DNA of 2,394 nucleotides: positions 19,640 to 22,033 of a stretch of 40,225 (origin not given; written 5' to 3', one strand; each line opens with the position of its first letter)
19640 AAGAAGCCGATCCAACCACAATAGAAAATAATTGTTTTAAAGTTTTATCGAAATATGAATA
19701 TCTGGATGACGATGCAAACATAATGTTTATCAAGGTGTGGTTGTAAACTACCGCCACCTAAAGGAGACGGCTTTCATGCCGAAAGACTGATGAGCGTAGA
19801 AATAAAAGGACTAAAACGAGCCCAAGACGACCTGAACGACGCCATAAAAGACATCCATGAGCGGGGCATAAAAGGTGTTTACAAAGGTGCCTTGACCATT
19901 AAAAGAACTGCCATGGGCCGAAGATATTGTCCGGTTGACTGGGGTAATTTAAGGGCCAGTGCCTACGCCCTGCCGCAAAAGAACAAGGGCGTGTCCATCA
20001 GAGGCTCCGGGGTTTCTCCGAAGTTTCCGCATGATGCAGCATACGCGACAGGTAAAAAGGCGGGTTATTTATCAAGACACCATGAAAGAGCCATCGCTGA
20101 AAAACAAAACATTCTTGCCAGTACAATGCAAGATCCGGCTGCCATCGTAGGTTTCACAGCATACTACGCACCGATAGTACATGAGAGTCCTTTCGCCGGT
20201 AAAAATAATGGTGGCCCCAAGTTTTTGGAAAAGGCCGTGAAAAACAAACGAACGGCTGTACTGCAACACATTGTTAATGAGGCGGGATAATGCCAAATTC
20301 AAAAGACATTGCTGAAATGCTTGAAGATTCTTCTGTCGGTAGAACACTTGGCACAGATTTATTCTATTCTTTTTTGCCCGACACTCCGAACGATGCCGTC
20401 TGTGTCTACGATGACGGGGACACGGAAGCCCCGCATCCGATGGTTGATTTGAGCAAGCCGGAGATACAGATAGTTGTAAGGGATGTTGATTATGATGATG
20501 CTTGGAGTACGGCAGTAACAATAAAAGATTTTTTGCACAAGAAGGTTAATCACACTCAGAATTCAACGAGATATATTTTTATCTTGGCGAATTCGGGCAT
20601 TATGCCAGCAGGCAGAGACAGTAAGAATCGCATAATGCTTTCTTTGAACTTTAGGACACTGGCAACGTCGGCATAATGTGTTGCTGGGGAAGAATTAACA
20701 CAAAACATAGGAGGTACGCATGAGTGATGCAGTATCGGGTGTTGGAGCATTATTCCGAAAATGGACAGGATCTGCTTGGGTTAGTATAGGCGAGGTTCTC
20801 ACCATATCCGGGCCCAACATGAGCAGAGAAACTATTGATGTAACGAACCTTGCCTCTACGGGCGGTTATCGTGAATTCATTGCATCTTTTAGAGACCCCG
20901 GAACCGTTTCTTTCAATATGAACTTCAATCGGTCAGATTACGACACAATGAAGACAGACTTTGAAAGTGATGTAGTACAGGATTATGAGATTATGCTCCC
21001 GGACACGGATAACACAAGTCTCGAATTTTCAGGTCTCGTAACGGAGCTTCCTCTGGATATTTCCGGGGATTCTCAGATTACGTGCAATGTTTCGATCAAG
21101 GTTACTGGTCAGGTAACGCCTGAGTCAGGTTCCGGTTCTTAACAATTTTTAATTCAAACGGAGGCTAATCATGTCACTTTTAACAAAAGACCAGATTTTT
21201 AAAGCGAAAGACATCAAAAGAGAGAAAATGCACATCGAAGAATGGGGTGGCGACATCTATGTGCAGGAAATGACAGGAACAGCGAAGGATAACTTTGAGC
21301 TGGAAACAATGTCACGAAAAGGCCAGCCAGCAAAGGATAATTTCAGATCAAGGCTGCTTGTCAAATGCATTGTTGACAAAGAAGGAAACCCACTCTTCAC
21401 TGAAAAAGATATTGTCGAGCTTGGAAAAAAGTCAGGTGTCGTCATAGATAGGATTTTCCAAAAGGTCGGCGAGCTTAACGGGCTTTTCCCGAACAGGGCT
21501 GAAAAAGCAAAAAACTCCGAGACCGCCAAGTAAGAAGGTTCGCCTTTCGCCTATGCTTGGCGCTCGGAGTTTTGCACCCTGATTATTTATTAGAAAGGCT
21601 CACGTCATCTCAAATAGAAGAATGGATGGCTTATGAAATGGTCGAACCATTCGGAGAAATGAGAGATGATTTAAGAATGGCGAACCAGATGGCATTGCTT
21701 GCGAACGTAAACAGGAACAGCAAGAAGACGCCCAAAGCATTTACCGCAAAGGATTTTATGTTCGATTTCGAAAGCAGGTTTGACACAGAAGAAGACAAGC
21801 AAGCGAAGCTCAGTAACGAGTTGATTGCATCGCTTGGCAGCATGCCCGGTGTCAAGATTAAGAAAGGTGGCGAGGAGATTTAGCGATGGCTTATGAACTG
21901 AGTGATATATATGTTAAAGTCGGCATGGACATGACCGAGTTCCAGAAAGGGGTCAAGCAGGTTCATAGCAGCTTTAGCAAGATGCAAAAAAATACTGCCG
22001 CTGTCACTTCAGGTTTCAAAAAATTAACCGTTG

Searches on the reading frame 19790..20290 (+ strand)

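Call 59: search_protein_families(library=phrogs, proteins=[window:19790-20290:+], max_evalue=0.00001)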
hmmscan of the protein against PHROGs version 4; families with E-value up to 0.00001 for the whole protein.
window:19790-20290:+ (166 aa): 1 family
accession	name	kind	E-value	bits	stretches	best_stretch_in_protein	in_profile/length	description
phrog_5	-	connector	2.1e-09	38.6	1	1-163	91-203/239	tail completion or Neck1 protein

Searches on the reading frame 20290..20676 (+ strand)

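Call 76: search_protein_families(library=pfam, proteins=[window:20290-20676:+], max_evalue=0.001)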
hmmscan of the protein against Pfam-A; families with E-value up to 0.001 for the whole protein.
window:20290-20676:+ (128 aa): 1 family
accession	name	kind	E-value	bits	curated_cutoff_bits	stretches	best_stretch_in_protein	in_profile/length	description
PF12691.13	Phage_tail_terminator_6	-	1.6e-16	60.9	23.8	1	18-123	8-114/118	Bacteriophage tail terminator protein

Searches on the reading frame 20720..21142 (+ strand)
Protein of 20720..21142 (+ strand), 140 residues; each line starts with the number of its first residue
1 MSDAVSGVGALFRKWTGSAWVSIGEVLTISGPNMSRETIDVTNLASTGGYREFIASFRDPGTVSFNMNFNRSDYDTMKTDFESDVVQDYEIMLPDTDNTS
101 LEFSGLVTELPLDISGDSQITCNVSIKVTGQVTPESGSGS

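Call 59: search_protein_families(library=phrogs, proteins=[window:20720-21142:+], max_evalue=0.00001)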
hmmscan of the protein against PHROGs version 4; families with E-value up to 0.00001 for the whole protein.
window:20720-21142:+ (140 aa): 1 family
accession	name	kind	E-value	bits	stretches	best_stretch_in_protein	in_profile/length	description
phrog_158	-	tail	3e-16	60.8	1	16-133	37-157/376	major tail protein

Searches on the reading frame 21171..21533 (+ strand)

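Call 76: search_protein_families(library=pfam, proteins=[window:21171-21533:+], max_evalue=0.001)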
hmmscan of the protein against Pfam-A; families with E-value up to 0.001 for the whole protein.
window:21171-21533:+ (120 aa): 1 family
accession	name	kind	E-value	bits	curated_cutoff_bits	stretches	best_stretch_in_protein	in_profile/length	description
PF16459.11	Phage_TAC_13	-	3e-05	24.7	28.8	1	13-101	16-96/98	Phage tail assembly chaperone, TAC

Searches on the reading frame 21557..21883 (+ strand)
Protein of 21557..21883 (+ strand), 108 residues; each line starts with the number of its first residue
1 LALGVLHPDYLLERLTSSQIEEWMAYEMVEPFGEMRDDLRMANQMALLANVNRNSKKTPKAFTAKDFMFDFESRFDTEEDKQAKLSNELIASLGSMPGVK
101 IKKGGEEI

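Call 76: search_protein_families(library=pfam, proteins=[window:21557-21883:+], max_evalue=0.001)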
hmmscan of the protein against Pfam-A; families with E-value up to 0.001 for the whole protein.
window:21557-21883:+ (108 aa): 1 family
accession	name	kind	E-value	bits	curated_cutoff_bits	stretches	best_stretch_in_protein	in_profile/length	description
PF06223.18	Phage_tail_T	-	9.9e-16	58.4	25.9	1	16-83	1-59/73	Minor tail protein T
